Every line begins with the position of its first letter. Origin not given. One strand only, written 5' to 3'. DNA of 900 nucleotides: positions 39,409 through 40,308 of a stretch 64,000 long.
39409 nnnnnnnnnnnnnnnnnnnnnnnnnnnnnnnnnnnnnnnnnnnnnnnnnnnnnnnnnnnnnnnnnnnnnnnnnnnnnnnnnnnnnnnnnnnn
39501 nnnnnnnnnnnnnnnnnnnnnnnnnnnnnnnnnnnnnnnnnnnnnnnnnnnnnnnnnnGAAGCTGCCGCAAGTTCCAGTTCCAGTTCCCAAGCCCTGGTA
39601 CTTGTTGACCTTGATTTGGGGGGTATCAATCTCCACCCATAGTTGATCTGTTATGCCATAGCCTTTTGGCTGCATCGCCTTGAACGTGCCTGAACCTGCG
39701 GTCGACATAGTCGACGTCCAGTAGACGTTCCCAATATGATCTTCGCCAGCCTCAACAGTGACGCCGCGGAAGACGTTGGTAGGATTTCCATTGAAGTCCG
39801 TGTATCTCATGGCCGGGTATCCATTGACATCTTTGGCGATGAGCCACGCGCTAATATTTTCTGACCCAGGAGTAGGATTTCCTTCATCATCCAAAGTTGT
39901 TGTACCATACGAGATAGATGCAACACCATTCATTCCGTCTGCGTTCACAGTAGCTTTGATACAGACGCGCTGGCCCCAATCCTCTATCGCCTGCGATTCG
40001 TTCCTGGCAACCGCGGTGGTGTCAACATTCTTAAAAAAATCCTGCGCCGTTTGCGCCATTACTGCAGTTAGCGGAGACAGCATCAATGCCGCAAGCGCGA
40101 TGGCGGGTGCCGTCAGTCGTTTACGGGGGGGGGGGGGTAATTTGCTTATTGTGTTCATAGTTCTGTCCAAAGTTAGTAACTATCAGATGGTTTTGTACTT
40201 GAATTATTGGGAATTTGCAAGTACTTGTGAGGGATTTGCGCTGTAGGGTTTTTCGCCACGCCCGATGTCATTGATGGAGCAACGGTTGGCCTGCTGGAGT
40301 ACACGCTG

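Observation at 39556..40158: Secreted-protein gene C: a 13-nt poly-C run encodes the PPPP of its signal-peptide n-region (phase-ON copy)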

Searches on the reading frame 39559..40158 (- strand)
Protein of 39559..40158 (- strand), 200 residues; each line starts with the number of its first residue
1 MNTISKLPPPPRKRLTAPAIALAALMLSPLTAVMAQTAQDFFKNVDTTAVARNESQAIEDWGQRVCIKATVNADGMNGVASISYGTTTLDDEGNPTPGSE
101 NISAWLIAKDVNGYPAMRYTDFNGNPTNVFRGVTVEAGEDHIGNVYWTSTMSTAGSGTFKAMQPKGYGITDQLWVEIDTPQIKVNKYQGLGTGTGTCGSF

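Call 14: find_encoding_contigs(protein=window:39559-40158:-, flank=8000)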
Protein seq(200 aa) (200 aa): no gene with exactly this product is on record in the collection.

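Call 15: find_homologous_proteins(query=window:39559-40158:-, max_evalue=0.01)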
Query seq(200 aa) (200 aa): 16 proteins with E <= 0.01 among 308 candidates.
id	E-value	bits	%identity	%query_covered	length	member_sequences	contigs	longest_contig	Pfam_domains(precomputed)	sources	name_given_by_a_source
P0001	8.4e-131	451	100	100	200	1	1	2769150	-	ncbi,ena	-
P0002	8.5e-88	311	71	100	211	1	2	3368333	-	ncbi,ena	-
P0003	2.7e-85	303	78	88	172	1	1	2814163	-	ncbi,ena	-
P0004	5.7e-81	289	71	97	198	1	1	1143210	-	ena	-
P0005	1.1e-80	288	71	100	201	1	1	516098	-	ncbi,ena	-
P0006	2.0e-79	284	67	100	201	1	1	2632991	-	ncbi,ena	-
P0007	8.2e-77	275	68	100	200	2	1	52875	-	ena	-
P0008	6.4e-75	269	74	84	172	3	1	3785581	-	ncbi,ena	-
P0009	8.7e-72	259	75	83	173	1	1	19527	-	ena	-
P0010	8.3e-71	256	75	82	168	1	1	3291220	-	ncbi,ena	-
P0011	3.3e-68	247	64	98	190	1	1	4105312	-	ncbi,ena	-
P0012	3.6e-67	244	66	83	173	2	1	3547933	-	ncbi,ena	-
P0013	4.2e-64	234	65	83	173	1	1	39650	-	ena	-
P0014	3.4e-58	214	66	80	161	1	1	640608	-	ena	-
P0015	3.9e-46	175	51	86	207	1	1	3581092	-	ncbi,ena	-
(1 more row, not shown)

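Call 18: find_related_loci(query=A1, collection=genome_contigs, flank=6000)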
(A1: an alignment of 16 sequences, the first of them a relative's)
Query A1 (200 aa) in genome_contigs; peptide patterns used: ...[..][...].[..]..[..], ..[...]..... (x = any residue, [..] = any of these).
194 stretches matched a pattern; 10 encode a relative of the query (tblastn E <= 1e-3); 10 distinct loci.
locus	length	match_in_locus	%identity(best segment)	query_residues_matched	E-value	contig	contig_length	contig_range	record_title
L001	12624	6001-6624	71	1-200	4e-87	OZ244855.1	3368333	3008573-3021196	MAG: Candidatus Poriferihabitans sp. isolate 02711fc3-2c7e-402c-87d4-6a55832cb424 genome assembly, chromosome: 1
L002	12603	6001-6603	71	1-200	1e-86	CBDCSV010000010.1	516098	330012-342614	MAG: Rhodospirillales bacterium isolate 4a57bf92-28fb-45f7-8c73-8ba1c5cb0e23 genome assembly, contig: contig_10, whole g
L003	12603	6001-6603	67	1-200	3e-81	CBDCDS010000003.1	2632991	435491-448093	MAG: Gammaproteobacteria bacterium isolate 7018d805-9e79-4280-bfa5-16e89684b7f5 genome assembly, contig: contig_3, whole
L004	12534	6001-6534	70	14-198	4e-78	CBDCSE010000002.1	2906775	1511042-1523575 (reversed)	MAG: Paracoccaceae bacterium isolate c3939c7c-8abd-4c83-b86c-840b32e25a08 genome assembly, contig: contig_2, whole genom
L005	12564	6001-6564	71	9-196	4e-77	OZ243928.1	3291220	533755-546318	MAG: Arenicellales bacterium isolate fe9c1bdc-7ba5-488c-83e0-a220ed0af1a2 genome assembly, chromosome: 1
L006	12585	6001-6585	72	8-200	3e-76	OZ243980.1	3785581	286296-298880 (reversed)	MAG: Arenicellales bacterium isolate 2bc81a4a-70f0-4651-b542-e07c7ba8b5a8 genome assembly, chromosome: 1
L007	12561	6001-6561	65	4-198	1e-73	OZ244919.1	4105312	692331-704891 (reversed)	MAG: Paracoccaceae bacterium isolate f8df0552-1f4a-462a-ab77-8dafbe711da3 genome assembly, chromosome: 1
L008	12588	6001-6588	62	2-198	1e-72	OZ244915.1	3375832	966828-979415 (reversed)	MAG: Paracoccaceae bacterium isolate 35235c0e-462a-4969-8d08-976f402ca879 genome assembly, chromosome: 1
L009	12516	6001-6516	52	19-188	2e-47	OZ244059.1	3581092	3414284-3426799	MAG: Aestuariivita sp. isolate 4a453047-be49-46e1-ad1c-e85346ca0e0b genome assembly, chromosome: 1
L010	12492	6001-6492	44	20-197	4e-37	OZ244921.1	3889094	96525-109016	MAG: Candidatus Azophilus sp. isolate 58b071f3-d8bb-44fc-ae66-0b25798c9caf genome assembly, chromosome: 1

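Call 22: find_encoding_contigs(protein=P0001, flank=3000, max_places=4)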
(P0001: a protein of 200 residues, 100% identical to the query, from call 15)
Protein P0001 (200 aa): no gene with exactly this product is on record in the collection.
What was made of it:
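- Tried and rejected: Exact-sequence look-ups of protein C returned nothing (calls 14, 22), although an identical protein, P0001, exists in the protein collection.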

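Call 23: find_encoding_contigs(protein=P0003, flank=6000, max_places=4)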
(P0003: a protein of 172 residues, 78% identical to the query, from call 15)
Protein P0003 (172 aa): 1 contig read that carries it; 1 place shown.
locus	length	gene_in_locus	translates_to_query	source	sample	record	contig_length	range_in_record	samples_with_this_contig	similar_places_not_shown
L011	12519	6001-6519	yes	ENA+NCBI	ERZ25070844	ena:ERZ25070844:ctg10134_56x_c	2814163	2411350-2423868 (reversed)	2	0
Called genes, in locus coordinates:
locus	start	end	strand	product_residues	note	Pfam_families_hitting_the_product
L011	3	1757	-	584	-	PF11412:DsbD_N, PF02683:DsbD_TM, PF13899:Thioredoxin_7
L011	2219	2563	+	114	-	PF20126:TumE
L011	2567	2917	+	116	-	PF25212:HVO_A0114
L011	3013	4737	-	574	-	PF01609:DDE_Tnp_1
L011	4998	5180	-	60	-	PF14018:DUF4234 (weak)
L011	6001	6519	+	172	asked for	-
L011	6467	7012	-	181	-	-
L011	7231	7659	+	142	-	PF04314:LpqE-like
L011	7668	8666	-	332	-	PF00294:PfkB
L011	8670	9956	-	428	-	PF00202:Aminotran_3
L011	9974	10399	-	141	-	PF03653:UPF0093, PF05425:CopD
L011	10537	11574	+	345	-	PF01118:Semialdhyde_dh, PF22698:Semialdhyde_dhC_1, PF02774:Semialdhyde_dhC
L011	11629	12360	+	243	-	PF20567:DUF6776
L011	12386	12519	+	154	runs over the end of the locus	PF04519:Bactofilin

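Call 24: find_encoding_contigs(protein=P0012, flank=6000, max_places=4)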
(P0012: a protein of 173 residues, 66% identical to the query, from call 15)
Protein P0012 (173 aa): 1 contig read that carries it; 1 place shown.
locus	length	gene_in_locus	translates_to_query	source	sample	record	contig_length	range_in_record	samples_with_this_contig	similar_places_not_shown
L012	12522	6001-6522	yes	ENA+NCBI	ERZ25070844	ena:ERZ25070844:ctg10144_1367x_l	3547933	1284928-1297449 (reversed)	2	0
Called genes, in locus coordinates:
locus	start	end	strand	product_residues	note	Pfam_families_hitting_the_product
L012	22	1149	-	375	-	PF03462:PCRF, PF00472:RF-1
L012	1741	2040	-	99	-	PF13560:HTH_31 (weak)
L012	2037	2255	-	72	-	-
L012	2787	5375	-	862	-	PF00912:Transgly, PF17092:PCB_OB, PF00905:Transpeptidase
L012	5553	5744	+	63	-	-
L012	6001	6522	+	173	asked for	-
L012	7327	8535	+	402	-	-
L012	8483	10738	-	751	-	PF14236:DruA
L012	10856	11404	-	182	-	-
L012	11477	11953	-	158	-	-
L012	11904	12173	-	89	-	-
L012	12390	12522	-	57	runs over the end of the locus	-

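Call 31: search_protein_families(library=pfam, max_evalue=0.01, proteins=[window:39559-40158:-])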
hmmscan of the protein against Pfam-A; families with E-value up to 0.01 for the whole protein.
seq(200 aa): 0 families

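Call 35: find_encoding_contigs(protein=P0004, flank=3000, max_places=3)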
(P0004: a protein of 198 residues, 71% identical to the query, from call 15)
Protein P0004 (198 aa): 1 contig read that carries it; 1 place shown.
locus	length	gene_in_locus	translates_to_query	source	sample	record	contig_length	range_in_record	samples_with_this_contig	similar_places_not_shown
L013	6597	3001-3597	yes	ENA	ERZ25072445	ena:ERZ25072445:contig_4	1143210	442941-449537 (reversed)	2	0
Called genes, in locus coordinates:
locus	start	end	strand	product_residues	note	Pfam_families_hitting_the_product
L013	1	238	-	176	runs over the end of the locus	-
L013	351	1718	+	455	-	PF01979:Amidohydro_1, PF07969:Amidohydro_3 (weak)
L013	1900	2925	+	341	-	PF13384:HTH_23 (weak), PF13565:HTH_32, PF13683:rve_3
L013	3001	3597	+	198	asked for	-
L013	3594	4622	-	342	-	PF08843:AbiEii, PF13635:DUF4143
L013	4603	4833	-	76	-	-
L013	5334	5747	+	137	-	-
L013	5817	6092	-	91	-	PF04362:Iron_traffic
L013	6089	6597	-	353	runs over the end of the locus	PF00730:HhH-GPD, PF14815:NUDIX_4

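Call 36: find_encoding_contigs(protein=P0014, flank=3000, max_places=3)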
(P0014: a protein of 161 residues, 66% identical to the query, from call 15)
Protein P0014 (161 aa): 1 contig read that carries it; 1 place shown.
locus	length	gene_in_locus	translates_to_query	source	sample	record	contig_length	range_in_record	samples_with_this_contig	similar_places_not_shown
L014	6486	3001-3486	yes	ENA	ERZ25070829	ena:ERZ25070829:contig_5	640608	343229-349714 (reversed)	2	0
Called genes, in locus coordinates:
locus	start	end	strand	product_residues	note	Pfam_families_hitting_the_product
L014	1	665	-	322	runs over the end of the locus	PF00872:Transposase_mut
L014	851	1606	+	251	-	-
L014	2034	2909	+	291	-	PF20042:DUF6444, PF03050:DDE_Tnp_IS66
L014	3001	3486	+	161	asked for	-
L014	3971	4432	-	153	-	-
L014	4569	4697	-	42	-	-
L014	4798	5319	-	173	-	-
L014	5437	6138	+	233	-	-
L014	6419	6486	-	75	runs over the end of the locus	-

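Call 37: find_encoding_contigs(protein=P0009, flank=3000, max_places=3)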
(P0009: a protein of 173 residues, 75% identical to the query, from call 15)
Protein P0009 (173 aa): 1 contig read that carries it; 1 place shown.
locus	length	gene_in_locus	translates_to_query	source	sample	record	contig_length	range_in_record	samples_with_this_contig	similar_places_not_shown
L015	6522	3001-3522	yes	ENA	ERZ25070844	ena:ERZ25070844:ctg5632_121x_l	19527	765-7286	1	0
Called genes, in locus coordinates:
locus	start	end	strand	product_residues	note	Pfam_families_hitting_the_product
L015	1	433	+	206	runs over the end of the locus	PF00005:ABC_tran, PF02463:SMC_N (faint), PF13304:AAA_21 (faint)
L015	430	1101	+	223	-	PF01061:ABC2_membrane, PF03379:CcmB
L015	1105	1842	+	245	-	PF01578:Cytochrom_C_asm, PF27518:CcmC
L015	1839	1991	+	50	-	PF04995:CcmD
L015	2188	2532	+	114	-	PF25583:WCX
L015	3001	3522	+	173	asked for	-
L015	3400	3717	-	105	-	-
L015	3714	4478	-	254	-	-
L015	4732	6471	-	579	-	PF04326:SLFN_AlbA_2, PF13749:HATPase_c_4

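Call 39: predict_structure(alignment_id=A1)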
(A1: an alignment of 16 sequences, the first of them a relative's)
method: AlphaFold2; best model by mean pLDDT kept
length: 200 residues; sequences in the alignment: 16
mean_pLDDT: 80.1   pTM: 0.70
mean pLDDT of the five models: 80.1, 78.2, 74.4, 73.4, 73.4
residues with pLDDT >= 90: 94; 70-90: 62; 50-70: 11; < 50: 33
segments of 3 or more residues with pLDDT < 50: 1-8, 13-19, 21-35
pLDDT, mean of each block of 10 residues (from residue 1): 49 47 42 61 92 91 92 93 91 89 95 73 83 81 90 93 91 93 85 71
secondary structure, 60 per line:
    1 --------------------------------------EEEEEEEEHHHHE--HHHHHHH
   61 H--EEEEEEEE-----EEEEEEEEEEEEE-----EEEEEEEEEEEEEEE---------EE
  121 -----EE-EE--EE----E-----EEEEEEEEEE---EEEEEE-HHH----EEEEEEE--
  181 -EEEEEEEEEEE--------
elements in order: E39-46 H47-50 H54-61 E64-71 E77-89 E95-109 E145-154 E158-163 E172-178 E182-192
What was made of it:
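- Checked: It was supported by AlphaFold disorder of residues 1-35 (call 39).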

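Call 43: fold_search(model_id=the predicted structure, library=pdb)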
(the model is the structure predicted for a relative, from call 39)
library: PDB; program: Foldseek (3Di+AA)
matches with E <= 10: 514; with E <= 0.001: 0
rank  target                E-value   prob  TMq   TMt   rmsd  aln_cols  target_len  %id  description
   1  4eg9                  7.2e-02  0.25  0.20  0.18  16.6       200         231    8  1.9 Angstrom resolution crystal structure of Se-methionine hypothetical protein SAOUHSC_02783 from Staphylococcus aureus (released 2012-04-11)
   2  2gtl_M                1.5e-01  0.72  0.31  0.29   8.5       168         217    7  Lumbricus Erythrocruorin at 3.5A resolution (released 2006-07-18)
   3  7n88_A                1.8e-01  0.20  0.22  0.10  17.3       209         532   11  The cryoEM structure of LbpB from N. gonorrhoeae in complex with lactoferrin (released 2021-12-01)
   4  4u9c_B                2.1e-01  0.38  0.30  0.21   7.5       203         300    6  STRUCTURE OF THE LBPB N-LOBE FROM NEISSERIA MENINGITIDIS (released 2014-10-22)
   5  2rhp_A                2.1e-01  0.06  0.13  0.06  21.2       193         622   13  The Thrombospondin-1 Polymorphism Asn700Ser Associated with Cornoary Artery Disease Causes Local and Long-Ranging Chan (released 2008-05-27)
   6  5hst_A                2.5e-01  0.08  0.16  0.13  19.4       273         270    9  Crystal structure of the dehydratase domain of MlnB from Bacillus amyloliquefaciens (released 2017-02-01)
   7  4ph7_A                2.6e-01  0.06  0.15  0.08  18.8       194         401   10  Structure of Osh6p in complex with phosphatidylinositol 4-phosphate (released 2015-07-29)
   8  3fby_A                2.9e-01  0.06  0.12  0.06  19.9       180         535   10  The crystal structure of the signature domain of cartilage oligomeric matrix protein. (released 2009-06-23)
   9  4ph7_B                3.2e-01  0.06  0.16  0.10  16.4       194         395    7  Structure of Osh6p in complex with phosphatidylinositol 4-phosphate (released 2015-07-29)
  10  6cvz_A                3.6e-01  0.18  0.19  0.12  15.2       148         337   10  Crystal structure of the WD40-repeat of RFWD3 (released 2018-06-27)
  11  2lfu_MODEL_1_A        4.0e-01  0.54  0.29  0.35   7.5       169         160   12  The structure of a N. meningitides protein targeted for vaccine development (released 2011-10-19)
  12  4b2z_A                4.2e-01  0.08  0.18  0.10  18.2       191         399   12  Structure of Osh6 in complex with phosphatidylserine (released 2013-06-26)
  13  4b2z_B                4.2e-01  0.06  0.17  0.10  18.2       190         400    9  Structure of Osh6 in complex with phosphatidylserine (released 2013-06-26)
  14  4ph7_D                4.4e-01  0.07  0.17  0.10  18.3       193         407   12  Structure of Osh6p in complex with phosphatidylinositol 4-phosphate (released 2015-07-29)
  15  3vb8_A                5.2e-01  0.25  0.22  0.28  17.7       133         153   10  Crystal Structure of Engineered Protein, Northeast Structural Genomics Consortium Target OR43 (released 2012-06-06)
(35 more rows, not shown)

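Call 53: search_protein_representatives(alignment_id=A1)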
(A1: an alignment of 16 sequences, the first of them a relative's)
Query: 16 sequences, 187 profile positions. Proteins with E-value up to 0.001 (for the whole library): 6; up to 1e-10: 4; up to 1e-30: 4. The best 6 are listed.
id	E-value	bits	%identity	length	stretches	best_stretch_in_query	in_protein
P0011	1.0e-87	309.1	-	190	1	5-186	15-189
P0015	4.6e-77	274.4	-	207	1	5-186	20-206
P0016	2.5e-68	245.9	-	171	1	1-185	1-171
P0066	9.0e-44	165.8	-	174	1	7-186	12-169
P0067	9.1e-04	35.4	-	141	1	38-180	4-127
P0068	9.8e-04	35.3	-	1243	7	90-130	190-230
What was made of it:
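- Tried and rejected: A profile search of 1.84 billion representatives found only 4 clusters at E<1e-10 (call 53).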

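Call 68: search_solved_structures(query=A1, max_evalue=1)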
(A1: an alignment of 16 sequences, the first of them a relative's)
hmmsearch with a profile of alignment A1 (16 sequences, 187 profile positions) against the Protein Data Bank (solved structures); distinct sequences matched with E-value up to 1: 0.

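Call 73: fold_search(model_id=the predicted structure, library=viral)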
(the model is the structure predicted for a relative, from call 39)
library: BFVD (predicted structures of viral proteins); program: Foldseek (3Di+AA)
matches with E <= 10: 760; with E <= 0.001: 0
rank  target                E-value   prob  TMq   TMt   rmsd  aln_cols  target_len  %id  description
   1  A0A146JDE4            2.8e-02  0.33  0.18  0.17  18.2       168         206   11  (no name in the UniProt tables at hand)
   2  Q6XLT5                6.3e-02  0.41  0.21  0.11  20.6       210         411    7  FirrV-1-N1 [Feldmannia irregularis virus a]
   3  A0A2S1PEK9            7.4e-02  0.23  0.19  0.23  16.9       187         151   11  Uncharacterized protein [Aeromonas phage 50AhydR13PP]
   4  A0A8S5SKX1            8.3e-02  0.14  0.17  0.14  25.8       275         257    9  Lipoprotein [Siphoviridae sp. ct3ka12]
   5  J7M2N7                8.3e-02  0.09  0.13  0.12  23.8       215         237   11  Uncharacterized protein [Pseudomonas phage KPP12]
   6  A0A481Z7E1            1.3e-01  0.30  0.21  0.22  17.5       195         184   11  CHRD chordin domain protein [Pithovirus LCPAC304]
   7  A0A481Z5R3            1.4e-01  0.09  0.12  0.09  22.1       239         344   10  Proliferating cell nuclear antigen [Pithovirus LCPAC202]
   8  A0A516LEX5            1.5e-01  0.20  0.15  0.20  14.7       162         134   12  (no name in the UniProt tables at hand)
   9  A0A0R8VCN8            1.6e-01  0.25  0.19  0.08  11.7       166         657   10  (no name in the UniProt tables at hand)
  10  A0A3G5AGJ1            1.6e-01  0.10  0.15  0.10  21.4       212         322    8  Uncharacterized protein [Solumvirus sp.]
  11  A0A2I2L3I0            1.7e-01  0.13  0.18  0.15  21.4       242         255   10  Uncharacterized protein [Orpheovirus IHUMI-LCC2]
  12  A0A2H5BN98            1.9e-01  0.25  0.20  0.26  15.7       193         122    9  Uncharacterized protein [Klebsiella phage Menlow]
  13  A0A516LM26            2.2e-01  0.08  0.14  0.17  18.9       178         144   12  (no name in the UniProt tables at hand)
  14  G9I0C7                2.3e-01  0.08  0.08  0.06  22.1       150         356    9  Uncharacterized protein [Helicoverpa zea nudivirus 2]
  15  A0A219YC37            2.8e-01  0.06  0.14  0.10  19.4       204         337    8  J domain-containing protein [Aeromonas phage 65.2]
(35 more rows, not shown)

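Call 91: find_related_loci(query=A1, collection=viral_contigs, flank=5000)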
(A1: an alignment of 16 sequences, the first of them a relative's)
Query A1 (200 aa) in viral_contigs; peptide patterns used: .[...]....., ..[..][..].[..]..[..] (x = any residue, [..] = any of these).
109 stretches matched a pattern, but none encodes a relative of the query by tblastn (E <= 1e-3).

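Call 92: find_related_loci(query=A1, collection=metagenome_contigs, flank=1500)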
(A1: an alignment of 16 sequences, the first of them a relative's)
Query A1 (200 aa) in metagenome_contigs; peptide patterns used: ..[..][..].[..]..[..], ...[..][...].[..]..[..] (x = any residue, [..] = any of these).
143 stretches matched a pattern, but none encodes a relative of the query by tblastn (E <= 1e-3).

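Call 95: search_dna_similar(query=P0001, collection=plasmids, mode=protein, max_evalue=0.001, max_rows=5)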
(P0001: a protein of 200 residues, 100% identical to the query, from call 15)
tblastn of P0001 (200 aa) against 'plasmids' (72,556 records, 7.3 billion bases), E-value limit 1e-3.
No match.
